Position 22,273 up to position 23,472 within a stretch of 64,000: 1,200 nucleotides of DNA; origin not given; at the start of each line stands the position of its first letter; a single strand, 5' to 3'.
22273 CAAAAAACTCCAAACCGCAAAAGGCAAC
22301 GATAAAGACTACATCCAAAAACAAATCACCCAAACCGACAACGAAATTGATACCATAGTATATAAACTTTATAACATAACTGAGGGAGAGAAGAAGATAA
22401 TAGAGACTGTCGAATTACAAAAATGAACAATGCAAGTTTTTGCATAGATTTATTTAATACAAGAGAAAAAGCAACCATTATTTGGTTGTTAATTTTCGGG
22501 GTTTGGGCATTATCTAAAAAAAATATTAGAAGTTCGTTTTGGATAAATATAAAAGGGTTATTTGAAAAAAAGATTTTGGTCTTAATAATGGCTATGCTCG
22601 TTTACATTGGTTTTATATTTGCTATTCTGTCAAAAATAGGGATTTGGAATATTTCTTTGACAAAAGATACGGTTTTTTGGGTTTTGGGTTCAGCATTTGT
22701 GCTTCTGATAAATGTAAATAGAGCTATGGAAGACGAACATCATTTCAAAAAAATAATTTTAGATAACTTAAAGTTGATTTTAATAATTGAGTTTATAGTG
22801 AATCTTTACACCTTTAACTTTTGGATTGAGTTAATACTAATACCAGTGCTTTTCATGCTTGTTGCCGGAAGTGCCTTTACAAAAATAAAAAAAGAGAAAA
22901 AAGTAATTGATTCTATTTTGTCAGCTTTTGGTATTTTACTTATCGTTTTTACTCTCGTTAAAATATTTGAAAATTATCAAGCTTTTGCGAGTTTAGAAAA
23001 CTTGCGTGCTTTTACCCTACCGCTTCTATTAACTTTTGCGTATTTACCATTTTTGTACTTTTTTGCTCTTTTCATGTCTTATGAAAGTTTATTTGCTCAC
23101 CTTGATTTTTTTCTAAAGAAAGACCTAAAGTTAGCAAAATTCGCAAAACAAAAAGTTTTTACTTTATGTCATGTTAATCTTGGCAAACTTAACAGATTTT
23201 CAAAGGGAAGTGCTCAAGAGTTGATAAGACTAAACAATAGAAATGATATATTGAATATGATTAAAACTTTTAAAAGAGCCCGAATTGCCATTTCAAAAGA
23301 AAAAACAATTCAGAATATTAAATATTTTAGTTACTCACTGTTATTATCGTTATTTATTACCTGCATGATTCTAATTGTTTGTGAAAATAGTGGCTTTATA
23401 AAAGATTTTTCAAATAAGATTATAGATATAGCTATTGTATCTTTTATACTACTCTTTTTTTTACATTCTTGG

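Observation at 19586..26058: MmeI-like Type IIL RM enzyme translationally coupled to a membrane-anchored KAP NTPase with C-terminal LamG/ConA-like domain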

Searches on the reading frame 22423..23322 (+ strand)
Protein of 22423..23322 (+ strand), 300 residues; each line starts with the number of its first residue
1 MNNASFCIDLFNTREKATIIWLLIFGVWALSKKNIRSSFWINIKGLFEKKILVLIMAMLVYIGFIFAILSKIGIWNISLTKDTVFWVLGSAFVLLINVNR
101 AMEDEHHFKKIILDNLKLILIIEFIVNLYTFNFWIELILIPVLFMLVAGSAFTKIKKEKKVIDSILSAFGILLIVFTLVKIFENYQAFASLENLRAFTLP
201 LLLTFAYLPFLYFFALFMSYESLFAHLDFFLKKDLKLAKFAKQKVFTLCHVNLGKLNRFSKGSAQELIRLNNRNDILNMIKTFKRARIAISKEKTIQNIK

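Call 46: search_protein_representatives(protein=window:22423-23322:+)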
Query: 300 residues. Proteins with E-value up to 0.001 (for the whole library): 3489; up to 1e-10: 2664; up to 1e-30: 656. The best 150 are listed.
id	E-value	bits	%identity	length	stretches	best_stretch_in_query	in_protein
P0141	1.1e-80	287.8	50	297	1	1-284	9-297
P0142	9.1e-74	265.1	47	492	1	9-298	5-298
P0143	6.5e-72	259.1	46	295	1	8-283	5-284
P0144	6.9e-72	259.0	47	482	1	8-287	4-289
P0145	7.1e-71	255.7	46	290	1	10-287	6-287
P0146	4.1e-69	249.9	42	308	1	5-286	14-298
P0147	6.4e-68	246.0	49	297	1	6-284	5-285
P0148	1.3e-66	241.7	44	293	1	6-286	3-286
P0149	1.9e-66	241.1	43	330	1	11-291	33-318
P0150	3.5e-66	240.3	46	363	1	12-274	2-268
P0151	1.8e-65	237.9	41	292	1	9-283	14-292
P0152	2.5e-65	237.4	44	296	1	2-287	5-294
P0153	2.2e-63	231.0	48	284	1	9-284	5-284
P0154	5.2e-63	229.9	43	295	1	6-281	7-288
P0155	7.0e-63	229.4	45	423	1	8-282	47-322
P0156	8.2e-63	229.2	40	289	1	8-284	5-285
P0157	1.0e-62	228.9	42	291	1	8-284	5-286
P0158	1.6e-62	228.2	42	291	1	7-285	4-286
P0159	3.2e-62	227.3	43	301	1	11-285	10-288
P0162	7.5e-62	226.0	40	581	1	10-283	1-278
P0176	1.9e-57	211.6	38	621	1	8-283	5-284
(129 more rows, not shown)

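Call 49: search_dna_similar(query=window:22423-23289:+, collection=plasmids, mode=protein, max_evalue=0.001, max_rows=25)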
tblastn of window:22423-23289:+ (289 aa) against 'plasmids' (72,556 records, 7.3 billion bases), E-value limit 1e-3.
Records with a match: 4; places in all: 4; records where one place covers at least 80% of the query: 0.
Best place of each record, by identity: <60% 4.
By first word of the organism name: Arcobacter 2; Clostridium 1; Salmonella 1.
By predicted mobility (MOB-suite, as given by PLSDB): non-mobilizable 4.
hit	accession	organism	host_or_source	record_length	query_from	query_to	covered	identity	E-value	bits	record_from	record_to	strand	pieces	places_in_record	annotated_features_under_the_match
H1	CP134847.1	Arcobacter sp. AZ-2023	food,chicken meat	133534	8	190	63%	36.8%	5e-23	105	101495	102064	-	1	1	hypothetical protein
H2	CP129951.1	Arcobacter sp. DSM 115972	animal,chicken meat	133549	8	190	63%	36.8%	5e-23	105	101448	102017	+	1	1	hypothetical protein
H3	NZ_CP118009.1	Clostridium perfringens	Homo sapiens,pure cell culture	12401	31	194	57%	32.9%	2e-4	50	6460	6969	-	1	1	hypothetical protein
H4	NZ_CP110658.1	Salmonella enterica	stool,Homo sapiens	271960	12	176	57%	31.3%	5e-13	76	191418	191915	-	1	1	membrane protein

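Call 50: search_dna_similar(query=window:22423-23289:+, collection=phages, mode=protein, max_evalue=0.001, max_rows=25)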
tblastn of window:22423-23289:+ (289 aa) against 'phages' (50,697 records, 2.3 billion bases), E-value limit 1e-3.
No match.

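Call 52: get_annotated_region(hit=H1, flank=8000)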
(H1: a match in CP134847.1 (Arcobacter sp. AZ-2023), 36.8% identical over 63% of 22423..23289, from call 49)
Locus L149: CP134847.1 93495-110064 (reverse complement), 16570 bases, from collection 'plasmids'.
description: Arcobacter sp. AZ-2023 strain LEO 107 plasmid p133_LEO_107, complete sequence
organism: Arcobacter sp. AZ-2023 (NCBI taxid 3074453)
taxonomy: Bacteria; Campylobacterota; Epsilonproteobacteria; Campylobacterales; Arcobacteraceae; Arcobacter; Arcobacter sp. AZ-2023
host: -; source: food,chicken meat; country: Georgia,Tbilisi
typing (MOB-suite, as given by PLSDB): non-mobilizable
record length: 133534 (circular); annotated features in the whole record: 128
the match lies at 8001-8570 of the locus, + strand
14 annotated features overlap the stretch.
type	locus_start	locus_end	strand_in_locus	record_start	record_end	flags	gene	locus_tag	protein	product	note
CDS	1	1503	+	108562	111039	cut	-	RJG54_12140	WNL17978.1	hypothetical protein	-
CDS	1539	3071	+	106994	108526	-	-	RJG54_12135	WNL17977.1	hypothetical protein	-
CDS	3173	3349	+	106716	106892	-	-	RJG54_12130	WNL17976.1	hypothetical protein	-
CDS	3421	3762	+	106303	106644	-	-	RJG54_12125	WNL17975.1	hypothetical protein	-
CDS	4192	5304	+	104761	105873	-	-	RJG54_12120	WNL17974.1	DUF3800 domain-containing protein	-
CDS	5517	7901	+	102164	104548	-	-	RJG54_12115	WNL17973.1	AAA family ATPase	-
CDS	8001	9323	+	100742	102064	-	-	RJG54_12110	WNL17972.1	hypothetical protein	-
CDS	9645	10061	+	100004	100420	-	-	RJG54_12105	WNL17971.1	DUF6166 domain-containing protein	-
CDS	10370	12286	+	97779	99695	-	-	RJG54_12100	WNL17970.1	hypothetical protein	-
CDS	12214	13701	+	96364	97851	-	-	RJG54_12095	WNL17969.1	hypothetical protein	-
CDS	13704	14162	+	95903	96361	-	-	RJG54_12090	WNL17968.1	hypothetical protein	-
CDS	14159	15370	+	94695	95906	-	-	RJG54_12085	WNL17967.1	hypothetical protein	-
CDS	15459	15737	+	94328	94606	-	-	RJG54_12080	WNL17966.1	hypothetical protein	-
CDS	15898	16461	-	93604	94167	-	-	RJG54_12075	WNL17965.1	recombinase family protein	-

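Call 53: get_annotated_region(hit=H4, flank=8000)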
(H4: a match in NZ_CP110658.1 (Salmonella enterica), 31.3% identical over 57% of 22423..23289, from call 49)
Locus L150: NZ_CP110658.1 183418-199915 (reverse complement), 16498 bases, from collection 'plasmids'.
description: Salmonella enterica subsp. enterica strain S2122 plasmid pS2122_1, complete sequence
organism: Salmonella enterica (NCBI taxid 59201)
taxonomy: Bacteria; Pseudomonadota; Gammaproteobacteria; Enterobacterales; Enterobacteriaceae; Salmonella; Salmonella enterica
host: -; source: stool,Homo sapiens; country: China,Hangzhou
typing (MOB-suite, as given by PLSDB): non-mobilizable; replicon IncHI2A,rep_cluster_1088; mating-pair formation MPF_F
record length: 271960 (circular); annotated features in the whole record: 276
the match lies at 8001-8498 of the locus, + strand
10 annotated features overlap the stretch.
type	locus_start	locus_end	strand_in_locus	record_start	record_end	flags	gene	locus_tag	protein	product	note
CDS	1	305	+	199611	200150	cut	fljA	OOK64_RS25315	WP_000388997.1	phase 1 flagellin gene repressor FljA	-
CDS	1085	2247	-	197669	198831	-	-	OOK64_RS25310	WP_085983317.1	IS3 family transposase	-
CDS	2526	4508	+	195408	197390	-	-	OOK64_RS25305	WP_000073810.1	DEAD/DEAH box helicase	-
CDS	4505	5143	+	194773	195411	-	-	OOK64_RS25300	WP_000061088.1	hypothetical protein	-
CDS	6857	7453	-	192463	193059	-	-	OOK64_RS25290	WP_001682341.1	integrase arm-type DNA-binding domain-containing protein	-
CDS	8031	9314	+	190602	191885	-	-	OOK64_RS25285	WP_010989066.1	membrane protein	-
CDS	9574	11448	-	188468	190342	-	-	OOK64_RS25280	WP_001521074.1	membrane protein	-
CDS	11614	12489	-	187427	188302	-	-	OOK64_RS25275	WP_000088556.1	integrase domain-containing protein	-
CDS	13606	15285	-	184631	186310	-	-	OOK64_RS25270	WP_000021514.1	SgrR family transcriptional regulator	-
CDS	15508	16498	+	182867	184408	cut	ptsG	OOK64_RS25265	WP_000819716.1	glucose-specific PTS transporter subunit IIBC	-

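Call 55: search_protein_families(library=pfam, proteins=[P0141, P0143, P0142, P0144, P0162, P0176, P0155, L149:8001-9320:+, L150:8031-9311:+, L149:5517-7898:+], max_evalue=0.01)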
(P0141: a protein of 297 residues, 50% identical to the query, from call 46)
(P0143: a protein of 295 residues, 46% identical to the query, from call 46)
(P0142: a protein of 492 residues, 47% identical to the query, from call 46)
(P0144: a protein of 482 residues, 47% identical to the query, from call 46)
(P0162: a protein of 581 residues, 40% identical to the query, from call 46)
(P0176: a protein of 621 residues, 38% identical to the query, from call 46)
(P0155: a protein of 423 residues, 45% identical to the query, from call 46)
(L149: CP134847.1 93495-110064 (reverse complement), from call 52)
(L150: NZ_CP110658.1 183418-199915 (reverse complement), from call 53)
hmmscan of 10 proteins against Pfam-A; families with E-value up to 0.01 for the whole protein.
P0141 (297 aa): 0 families

P0143 (295 aa): 0 families

P0142 (492 aa): 0 families

P0144 (482 aa): 0 families

P0162 (581 aa): 2 families
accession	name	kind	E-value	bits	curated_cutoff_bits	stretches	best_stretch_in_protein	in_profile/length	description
PF00805.28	Pentapeptide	-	2.3e-09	37.1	20.2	2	495-531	2-38/40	Pentapeptide repeats (8 copies)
PF13599.13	Pentapeptide_4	-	0.0057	17.1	38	0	475-533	12-70/78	Pentapeptide repeat region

P0176 (621 aa): 0 families

P0155 (423 aa): 0 families

L149:8001-9320:+ (440 aa): 0 families

L150:8031-9311:+ (427 aa): 0 families

L149:5517-7898:+ (794 aa): 3 families
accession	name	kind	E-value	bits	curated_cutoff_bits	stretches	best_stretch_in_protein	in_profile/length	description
PF13166.12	AAA_13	-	1.4e-41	143.4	36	1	19-726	9-682/713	AAA domain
PF02463.25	SMC_N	-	1.2e-13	51.5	40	1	9-631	5-205/220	RecF/RecN/SMC N terminal domain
PF13304.12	AAA_21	-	7e-05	23.5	27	0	28-51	1-24/304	AAA domain, putative AbiEii toxin, Type IV TA system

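Call 56: search_protein_families(library=ncbifam, proteins=[P0141, P0143, window:22423-23289:+, L149:8001-9320:+, L150:8031-9311:+], max_evalue=0.01)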
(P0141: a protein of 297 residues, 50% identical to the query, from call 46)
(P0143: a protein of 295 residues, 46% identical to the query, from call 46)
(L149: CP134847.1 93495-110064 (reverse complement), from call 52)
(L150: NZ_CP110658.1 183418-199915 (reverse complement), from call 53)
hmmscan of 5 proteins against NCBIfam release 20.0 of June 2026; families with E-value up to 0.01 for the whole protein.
P0141 (297 aa): 0 families

P0143 (295 aa): 0 families

window:22423-23289:+ (289 aa): 0 families

L149:8001-9320:+ (440 aa): 0 families

L150:8031-9311:+ (427 aa): 0 families

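Call 64: find_related_loci(query=window:22423-23289:+, collection=viral_contigs, flank=8000)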
Query window:22423-23289:+ (289 aa) in viral_contigs; peptide patterns used: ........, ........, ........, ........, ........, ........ (x = any residue, [..] = any of these).
15 stretches matched a pattern, but none encodes a relative of the query by tblastn (E <= 1e-3).

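Call 66: get_annotated_region(hit=H3, flank=6500)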
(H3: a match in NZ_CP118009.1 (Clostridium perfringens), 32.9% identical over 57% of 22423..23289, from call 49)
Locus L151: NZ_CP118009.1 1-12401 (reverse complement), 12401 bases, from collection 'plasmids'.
description: Clostridium perfringens strain OB21 TSA 19 plasmid unnamed1, complete sequence
organism: Clostridium perfringens (NCBI taxid 1502)
taxonomy: Bacteria; Bacillota; Clostridia; Eubacteriales; Clostridiaceae; Clostridium; Clostridium perfringens
host: -; source: Homo sapiens,pure cell culture; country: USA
typing (MOB-suite, as given by PLSDB): non-mobilizable
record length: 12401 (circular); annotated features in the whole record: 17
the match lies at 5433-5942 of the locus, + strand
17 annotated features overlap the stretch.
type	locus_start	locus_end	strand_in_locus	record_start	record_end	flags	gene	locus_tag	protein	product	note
CDS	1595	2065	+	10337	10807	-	-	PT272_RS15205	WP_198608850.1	hypothetical protein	-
CDS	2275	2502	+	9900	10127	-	-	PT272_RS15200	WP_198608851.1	hypothetical protein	-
CDS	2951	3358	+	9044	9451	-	-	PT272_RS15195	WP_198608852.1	DNA-binding protein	-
CDS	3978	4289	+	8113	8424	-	-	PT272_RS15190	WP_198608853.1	hypothetical protein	-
CDS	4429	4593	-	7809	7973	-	-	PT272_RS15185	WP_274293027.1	hypothetical protein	-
CDS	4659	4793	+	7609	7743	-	-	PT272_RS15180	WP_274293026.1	hypothetical protein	-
CDS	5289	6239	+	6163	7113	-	-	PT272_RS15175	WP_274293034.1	hypothetical protein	-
CDS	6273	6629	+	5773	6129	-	-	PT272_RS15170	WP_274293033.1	hypothetical protein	-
CDS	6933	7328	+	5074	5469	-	-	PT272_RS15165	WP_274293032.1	hypothetical protein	-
CDS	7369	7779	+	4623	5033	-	-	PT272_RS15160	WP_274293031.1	hypothetical protein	-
CDS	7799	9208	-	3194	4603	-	-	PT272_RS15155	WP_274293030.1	DUF4158 domain-containing protein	-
CDS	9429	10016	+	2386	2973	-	-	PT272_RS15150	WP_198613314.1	recombinase family protein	GO:0006310 - DNA recombination [Evidence IEA]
CDS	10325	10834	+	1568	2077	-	-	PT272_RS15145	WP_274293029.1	hypothetical protein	-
CDS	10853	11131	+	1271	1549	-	-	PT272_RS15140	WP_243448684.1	hypothetical protein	-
CDS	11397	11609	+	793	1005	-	-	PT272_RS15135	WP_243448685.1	hypothetical protein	-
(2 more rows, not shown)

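Call 67: find_related_loci(query=A5, collection=viral_contigs, flank=8000)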
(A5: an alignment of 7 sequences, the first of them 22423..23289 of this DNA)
Query A5 (289 aa) in viral_contigs; peptide patterns used: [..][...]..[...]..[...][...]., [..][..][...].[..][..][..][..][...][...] (x = any residue, [..] = any of these).
83 stretches matched a pattern, but none encodes a relative of the query by tblastn (E <= 1e-3).

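Call 72: predict_structure(alignment_id=A4)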
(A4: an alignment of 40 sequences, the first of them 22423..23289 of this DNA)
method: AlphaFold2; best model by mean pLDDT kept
length: 289 residues; sequences in the alignment: 40
mean_pLDDT: 91.0   pTM: 0.80
mean pLDDT of the five models: 91.0, 90.2, 89.5, 88.4, 86.9
residues with pLDDT >= 90: 198; 70-90: 89; 50-70: 2; < 50: 0
segments of 3 or more residues with pLDDT < 50: none
pLDDT, mean of each block of 10 residues (from residue 1): 81 90 93 93 91 93 95 93 88 83 83 86 79 92 90 93 93 91 91 90 93 92 95 97 97 94 94 97 89
secondary structure, 60 per line:
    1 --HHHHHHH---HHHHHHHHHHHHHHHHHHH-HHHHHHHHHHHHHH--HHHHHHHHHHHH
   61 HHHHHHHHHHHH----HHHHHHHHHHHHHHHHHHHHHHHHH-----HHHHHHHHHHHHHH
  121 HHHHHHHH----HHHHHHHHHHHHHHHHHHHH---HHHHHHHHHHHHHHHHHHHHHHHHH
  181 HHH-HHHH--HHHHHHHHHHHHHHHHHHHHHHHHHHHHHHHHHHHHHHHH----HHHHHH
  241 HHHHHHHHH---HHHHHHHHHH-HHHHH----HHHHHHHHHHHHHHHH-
elements in order: H3-9 H13-31 H33-46 H49-72 H77-101 H107-128 H133-152 H156-183 H185-188 H191-230 H235-249 H253-262 H264-268 H273-288

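Call 87: find_encoding_contigs(protein=P0141, flank=8000, max_places=4)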
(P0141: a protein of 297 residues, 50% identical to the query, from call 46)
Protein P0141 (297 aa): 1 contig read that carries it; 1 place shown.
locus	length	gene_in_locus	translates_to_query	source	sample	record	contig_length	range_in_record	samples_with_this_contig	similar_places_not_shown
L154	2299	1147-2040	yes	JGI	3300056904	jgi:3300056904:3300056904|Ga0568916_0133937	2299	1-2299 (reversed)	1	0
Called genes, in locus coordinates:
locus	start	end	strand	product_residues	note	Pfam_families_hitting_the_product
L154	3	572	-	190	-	?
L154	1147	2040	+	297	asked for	-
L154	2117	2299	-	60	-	?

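Call 88: find_encoding_contigs(protein=P0143, flank=8000, max_places=4)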
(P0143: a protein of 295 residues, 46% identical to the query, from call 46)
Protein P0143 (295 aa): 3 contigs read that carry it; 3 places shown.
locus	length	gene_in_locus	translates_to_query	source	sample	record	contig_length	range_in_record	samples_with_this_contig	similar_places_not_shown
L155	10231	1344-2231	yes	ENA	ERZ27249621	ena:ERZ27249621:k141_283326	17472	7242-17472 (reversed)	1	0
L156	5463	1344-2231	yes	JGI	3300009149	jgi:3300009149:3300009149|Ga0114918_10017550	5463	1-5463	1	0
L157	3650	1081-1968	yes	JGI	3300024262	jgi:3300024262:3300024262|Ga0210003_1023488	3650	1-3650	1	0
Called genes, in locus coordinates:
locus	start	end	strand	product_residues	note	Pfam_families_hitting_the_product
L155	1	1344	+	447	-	?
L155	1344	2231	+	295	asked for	-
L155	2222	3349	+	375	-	PF01420:Methylase_S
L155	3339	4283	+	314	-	PF01734:Patatin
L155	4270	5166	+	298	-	PF18144:SMODS (faint), PF26305:CD_NTase_C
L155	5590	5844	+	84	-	-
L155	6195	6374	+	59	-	-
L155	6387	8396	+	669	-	PF12161:HsdM_N, PF02384:N6_Mtase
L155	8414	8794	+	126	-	PF08937:ThsB_TIR, PF13676:TIR_2 (weak)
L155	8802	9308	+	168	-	PF24838:8xMP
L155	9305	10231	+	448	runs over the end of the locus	PF01420:Methylase_S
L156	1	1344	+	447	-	?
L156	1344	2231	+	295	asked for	-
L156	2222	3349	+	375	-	PF01420:Methylase_S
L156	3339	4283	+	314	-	PF01734:Patatin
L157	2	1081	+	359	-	?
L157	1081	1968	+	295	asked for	-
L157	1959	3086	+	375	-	PF01420:Methylase_S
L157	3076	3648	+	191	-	?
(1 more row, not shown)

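Call 89: find_encoding_contigs(protein=P0147, flank=7000, max_places=4)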
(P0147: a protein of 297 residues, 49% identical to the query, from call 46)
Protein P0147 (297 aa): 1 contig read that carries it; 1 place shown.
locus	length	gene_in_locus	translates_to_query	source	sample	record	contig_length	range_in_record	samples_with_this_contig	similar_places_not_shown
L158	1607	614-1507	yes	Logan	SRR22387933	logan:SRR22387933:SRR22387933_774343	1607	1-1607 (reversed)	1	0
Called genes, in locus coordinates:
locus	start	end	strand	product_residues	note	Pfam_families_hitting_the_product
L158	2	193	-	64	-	?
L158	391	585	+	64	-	-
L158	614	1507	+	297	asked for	-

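Call 90: find_encoding_contigs(protein=P0145, flank=7000, max_places=4)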
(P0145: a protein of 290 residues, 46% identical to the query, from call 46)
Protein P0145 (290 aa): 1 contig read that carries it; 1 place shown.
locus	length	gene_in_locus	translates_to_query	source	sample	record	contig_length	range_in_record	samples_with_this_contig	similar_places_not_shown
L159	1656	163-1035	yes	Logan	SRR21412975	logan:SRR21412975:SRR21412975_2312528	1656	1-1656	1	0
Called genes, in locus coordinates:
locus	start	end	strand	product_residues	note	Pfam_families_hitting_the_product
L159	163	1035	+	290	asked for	-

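Call 91: find_encoding_contigs(protein=P0153, flank=7000, max_places=4)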
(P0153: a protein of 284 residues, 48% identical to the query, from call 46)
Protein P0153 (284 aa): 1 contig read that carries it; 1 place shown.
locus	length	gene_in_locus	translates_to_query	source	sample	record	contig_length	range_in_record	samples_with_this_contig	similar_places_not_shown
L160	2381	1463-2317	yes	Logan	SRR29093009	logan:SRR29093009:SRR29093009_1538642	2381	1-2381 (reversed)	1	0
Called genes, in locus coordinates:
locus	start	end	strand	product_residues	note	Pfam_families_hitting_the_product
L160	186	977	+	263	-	-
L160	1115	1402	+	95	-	-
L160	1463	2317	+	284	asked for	-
